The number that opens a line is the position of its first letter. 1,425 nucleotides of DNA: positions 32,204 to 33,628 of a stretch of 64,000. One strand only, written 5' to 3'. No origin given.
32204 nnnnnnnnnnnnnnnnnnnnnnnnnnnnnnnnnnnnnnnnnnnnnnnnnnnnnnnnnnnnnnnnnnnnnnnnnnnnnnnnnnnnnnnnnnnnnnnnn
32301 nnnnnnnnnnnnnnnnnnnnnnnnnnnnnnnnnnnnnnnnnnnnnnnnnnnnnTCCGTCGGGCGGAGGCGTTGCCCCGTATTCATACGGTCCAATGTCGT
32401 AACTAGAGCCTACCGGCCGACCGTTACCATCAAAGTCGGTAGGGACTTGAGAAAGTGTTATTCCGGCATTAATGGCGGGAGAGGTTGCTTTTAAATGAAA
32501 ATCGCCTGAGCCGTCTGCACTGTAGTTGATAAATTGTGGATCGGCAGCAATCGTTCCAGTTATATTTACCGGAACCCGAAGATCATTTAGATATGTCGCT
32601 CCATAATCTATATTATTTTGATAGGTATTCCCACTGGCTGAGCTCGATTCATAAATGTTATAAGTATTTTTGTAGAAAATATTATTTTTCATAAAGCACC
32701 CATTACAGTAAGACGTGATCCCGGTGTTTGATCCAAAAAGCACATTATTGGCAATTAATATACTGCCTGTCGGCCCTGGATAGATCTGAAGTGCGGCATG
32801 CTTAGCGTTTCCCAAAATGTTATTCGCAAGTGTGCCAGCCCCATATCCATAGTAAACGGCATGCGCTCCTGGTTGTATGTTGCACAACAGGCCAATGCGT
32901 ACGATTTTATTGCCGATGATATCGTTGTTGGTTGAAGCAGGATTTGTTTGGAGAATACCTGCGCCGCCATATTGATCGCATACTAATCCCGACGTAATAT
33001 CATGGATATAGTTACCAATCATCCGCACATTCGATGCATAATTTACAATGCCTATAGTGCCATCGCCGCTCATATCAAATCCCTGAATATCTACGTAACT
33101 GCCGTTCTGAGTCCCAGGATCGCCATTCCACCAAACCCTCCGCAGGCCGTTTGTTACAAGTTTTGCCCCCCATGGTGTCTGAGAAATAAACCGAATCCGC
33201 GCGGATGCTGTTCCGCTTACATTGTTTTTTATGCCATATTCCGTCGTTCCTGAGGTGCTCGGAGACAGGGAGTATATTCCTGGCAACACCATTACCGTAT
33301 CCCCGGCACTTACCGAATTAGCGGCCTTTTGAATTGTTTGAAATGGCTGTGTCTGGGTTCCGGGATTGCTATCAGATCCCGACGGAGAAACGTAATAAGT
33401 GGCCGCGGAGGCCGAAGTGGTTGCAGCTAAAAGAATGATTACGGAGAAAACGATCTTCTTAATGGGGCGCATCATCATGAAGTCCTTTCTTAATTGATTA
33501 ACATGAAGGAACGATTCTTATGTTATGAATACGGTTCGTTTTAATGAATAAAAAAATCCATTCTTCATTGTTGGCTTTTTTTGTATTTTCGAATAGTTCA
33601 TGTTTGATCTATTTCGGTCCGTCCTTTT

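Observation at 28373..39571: Tandem array of four mosaic paralogous secreted beta-helix / carbohydrate-binding genes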

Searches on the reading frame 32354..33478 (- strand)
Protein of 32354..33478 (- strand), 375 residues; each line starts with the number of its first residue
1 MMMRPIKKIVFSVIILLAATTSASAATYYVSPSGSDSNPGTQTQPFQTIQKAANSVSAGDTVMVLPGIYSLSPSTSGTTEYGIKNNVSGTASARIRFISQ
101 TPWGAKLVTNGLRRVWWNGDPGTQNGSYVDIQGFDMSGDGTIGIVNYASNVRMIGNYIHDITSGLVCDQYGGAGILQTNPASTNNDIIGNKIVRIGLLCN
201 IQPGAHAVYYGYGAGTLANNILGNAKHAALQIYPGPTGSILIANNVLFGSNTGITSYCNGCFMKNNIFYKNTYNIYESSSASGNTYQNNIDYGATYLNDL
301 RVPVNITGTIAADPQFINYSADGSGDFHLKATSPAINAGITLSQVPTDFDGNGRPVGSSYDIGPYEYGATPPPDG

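Call 34: search_protein_representatives(protein=window:32354-33478:-)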
Query: 375 residues. Proteins with E-value up to 0.001 (for the whole library): 20711; up to 1e-10: 4166; up to 1e-30: 382. The best 150 are listed.
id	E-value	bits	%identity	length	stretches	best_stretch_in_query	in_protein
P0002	7.6e-246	831.9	100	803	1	2-375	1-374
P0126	1.2e-150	518.6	36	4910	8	22-367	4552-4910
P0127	2.5e-116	405.7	60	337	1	13-340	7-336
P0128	5.1e-104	365.2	40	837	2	13-372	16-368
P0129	6.5e-100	351.6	43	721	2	10-370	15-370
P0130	1.3e-81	291.5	40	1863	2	27-369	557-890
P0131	9.4e-81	288.6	41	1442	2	18-339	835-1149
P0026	1.3e-78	281.6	43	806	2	19-369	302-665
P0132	3.6e-77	276.8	37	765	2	24-366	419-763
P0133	1.3e-75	271.7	38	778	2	24-373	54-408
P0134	1.5e-73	264.9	42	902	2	25-368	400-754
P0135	2.6e-72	260.8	43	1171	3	18-368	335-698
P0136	1.6e-69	251.6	37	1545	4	26-369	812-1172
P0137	7.0e-68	246.2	39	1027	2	19-373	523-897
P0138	5.6e-65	236.7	34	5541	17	27-368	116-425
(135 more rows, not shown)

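Call 44: predict_structure(alignment_id=A3)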
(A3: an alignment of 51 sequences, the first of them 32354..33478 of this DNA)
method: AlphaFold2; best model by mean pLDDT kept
length: 375 residues; sequences in the alignment: 51
mean_pLDDT: 93.4   pTM: 0.91
mean pLDDT of the five models: 93.4, 92.5, 91.9, 91.6, 91.1
residues with pLDDT >= 90: 314; 70-90: 47; 50-70: 12; < 50: 2
segments of 3 or more residues with pLDDT < 50: none
pLDDT, mean of each block of 10 residues (from residue 1): 62 75 91 98 98 98 99 96 98 98 98 97 97 97 97 98 79 95 97 94 92 97 97 92 98 95 98 94 95 94 92 98 97 97 95 89 92 59
secondary structure, 60 per line:
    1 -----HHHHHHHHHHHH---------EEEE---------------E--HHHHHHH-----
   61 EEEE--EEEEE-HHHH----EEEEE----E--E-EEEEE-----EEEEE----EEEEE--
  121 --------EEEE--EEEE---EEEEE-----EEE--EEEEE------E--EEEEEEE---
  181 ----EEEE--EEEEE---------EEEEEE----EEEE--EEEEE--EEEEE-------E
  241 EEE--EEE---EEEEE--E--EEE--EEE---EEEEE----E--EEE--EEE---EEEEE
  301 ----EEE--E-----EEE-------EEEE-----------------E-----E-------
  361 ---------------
elements in order: H6-17 E27-30 H49-55 E61-64 E67-71 H73-76 E81-85 E95-99 E105-109 E114-118 E129-132 E135-138 E142-146 E152-154 E157-161 E171-177 E185-188 E191-195 E205-210 E215-218 E221-225 E228-232 E240-243 E246-248 E252-256 E262-264 E267-269 E273-277 E285-287 E290-292 E296-300 E305-307 E316-318 E326-329

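Call 46: search_solved_structures(query=A3, max_evalue=0.01, show_alignments=4)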
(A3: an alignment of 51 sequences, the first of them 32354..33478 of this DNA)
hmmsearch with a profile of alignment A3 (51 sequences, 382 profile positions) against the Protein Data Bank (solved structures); distinct sequences matched with E-value up to 0.01: 15.
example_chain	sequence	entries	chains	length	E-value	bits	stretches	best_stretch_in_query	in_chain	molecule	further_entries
5olq_A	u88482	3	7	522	7e-17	64.7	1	36-138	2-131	Rhamnogalacturonan lyase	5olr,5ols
3vst_A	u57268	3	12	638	5.7e-16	61.7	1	38-119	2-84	Xylosidase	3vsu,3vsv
1ru4_A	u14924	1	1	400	4.3e-14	55.5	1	34-177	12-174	Pectate lyase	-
9rx2_A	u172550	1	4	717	1e-10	44.5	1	14-117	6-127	Parallel beta-helix repeat protein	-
8fqc_P1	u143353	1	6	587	1.9e-05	27.1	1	44-84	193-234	Tail Spike protein, gp124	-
5mqp_A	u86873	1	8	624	2.4e-05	26.7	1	34-94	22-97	Glycoside hydrolase BT_1002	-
9rkv_M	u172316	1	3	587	4e-05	26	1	44-92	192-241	Putative tail fiber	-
2pyg_A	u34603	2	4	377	7.9e-05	25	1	210-278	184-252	Poly(beta-D-mannuronate) C5 epimerase 4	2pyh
6kqs_A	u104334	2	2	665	9.4e-05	24.8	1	31-205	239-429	lacto-N-biosidase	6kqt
5lw3_A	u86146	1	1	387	0.00045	22.6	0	208-273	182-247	Poly(beta-D-mannuronate) C5 epimerase 6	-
6qps_A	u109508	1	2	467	0.00087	21.6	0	67-125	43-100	Polysaccharide Lyase Family 6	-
2uve_A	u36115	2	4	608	0.0027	20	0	235-304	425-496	EXOPOLYGALACTURONASE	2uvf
7dmk_A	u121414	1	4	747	0.0039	19.4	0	57-133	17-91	BcAlyPL6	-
1ofl_A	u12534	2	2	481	0.0081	18.4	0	223-310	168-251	CHONDROITINASE B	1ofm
1dbg_A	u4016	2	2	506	0.0093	18.2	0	58-96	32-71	CHONDROITINASE B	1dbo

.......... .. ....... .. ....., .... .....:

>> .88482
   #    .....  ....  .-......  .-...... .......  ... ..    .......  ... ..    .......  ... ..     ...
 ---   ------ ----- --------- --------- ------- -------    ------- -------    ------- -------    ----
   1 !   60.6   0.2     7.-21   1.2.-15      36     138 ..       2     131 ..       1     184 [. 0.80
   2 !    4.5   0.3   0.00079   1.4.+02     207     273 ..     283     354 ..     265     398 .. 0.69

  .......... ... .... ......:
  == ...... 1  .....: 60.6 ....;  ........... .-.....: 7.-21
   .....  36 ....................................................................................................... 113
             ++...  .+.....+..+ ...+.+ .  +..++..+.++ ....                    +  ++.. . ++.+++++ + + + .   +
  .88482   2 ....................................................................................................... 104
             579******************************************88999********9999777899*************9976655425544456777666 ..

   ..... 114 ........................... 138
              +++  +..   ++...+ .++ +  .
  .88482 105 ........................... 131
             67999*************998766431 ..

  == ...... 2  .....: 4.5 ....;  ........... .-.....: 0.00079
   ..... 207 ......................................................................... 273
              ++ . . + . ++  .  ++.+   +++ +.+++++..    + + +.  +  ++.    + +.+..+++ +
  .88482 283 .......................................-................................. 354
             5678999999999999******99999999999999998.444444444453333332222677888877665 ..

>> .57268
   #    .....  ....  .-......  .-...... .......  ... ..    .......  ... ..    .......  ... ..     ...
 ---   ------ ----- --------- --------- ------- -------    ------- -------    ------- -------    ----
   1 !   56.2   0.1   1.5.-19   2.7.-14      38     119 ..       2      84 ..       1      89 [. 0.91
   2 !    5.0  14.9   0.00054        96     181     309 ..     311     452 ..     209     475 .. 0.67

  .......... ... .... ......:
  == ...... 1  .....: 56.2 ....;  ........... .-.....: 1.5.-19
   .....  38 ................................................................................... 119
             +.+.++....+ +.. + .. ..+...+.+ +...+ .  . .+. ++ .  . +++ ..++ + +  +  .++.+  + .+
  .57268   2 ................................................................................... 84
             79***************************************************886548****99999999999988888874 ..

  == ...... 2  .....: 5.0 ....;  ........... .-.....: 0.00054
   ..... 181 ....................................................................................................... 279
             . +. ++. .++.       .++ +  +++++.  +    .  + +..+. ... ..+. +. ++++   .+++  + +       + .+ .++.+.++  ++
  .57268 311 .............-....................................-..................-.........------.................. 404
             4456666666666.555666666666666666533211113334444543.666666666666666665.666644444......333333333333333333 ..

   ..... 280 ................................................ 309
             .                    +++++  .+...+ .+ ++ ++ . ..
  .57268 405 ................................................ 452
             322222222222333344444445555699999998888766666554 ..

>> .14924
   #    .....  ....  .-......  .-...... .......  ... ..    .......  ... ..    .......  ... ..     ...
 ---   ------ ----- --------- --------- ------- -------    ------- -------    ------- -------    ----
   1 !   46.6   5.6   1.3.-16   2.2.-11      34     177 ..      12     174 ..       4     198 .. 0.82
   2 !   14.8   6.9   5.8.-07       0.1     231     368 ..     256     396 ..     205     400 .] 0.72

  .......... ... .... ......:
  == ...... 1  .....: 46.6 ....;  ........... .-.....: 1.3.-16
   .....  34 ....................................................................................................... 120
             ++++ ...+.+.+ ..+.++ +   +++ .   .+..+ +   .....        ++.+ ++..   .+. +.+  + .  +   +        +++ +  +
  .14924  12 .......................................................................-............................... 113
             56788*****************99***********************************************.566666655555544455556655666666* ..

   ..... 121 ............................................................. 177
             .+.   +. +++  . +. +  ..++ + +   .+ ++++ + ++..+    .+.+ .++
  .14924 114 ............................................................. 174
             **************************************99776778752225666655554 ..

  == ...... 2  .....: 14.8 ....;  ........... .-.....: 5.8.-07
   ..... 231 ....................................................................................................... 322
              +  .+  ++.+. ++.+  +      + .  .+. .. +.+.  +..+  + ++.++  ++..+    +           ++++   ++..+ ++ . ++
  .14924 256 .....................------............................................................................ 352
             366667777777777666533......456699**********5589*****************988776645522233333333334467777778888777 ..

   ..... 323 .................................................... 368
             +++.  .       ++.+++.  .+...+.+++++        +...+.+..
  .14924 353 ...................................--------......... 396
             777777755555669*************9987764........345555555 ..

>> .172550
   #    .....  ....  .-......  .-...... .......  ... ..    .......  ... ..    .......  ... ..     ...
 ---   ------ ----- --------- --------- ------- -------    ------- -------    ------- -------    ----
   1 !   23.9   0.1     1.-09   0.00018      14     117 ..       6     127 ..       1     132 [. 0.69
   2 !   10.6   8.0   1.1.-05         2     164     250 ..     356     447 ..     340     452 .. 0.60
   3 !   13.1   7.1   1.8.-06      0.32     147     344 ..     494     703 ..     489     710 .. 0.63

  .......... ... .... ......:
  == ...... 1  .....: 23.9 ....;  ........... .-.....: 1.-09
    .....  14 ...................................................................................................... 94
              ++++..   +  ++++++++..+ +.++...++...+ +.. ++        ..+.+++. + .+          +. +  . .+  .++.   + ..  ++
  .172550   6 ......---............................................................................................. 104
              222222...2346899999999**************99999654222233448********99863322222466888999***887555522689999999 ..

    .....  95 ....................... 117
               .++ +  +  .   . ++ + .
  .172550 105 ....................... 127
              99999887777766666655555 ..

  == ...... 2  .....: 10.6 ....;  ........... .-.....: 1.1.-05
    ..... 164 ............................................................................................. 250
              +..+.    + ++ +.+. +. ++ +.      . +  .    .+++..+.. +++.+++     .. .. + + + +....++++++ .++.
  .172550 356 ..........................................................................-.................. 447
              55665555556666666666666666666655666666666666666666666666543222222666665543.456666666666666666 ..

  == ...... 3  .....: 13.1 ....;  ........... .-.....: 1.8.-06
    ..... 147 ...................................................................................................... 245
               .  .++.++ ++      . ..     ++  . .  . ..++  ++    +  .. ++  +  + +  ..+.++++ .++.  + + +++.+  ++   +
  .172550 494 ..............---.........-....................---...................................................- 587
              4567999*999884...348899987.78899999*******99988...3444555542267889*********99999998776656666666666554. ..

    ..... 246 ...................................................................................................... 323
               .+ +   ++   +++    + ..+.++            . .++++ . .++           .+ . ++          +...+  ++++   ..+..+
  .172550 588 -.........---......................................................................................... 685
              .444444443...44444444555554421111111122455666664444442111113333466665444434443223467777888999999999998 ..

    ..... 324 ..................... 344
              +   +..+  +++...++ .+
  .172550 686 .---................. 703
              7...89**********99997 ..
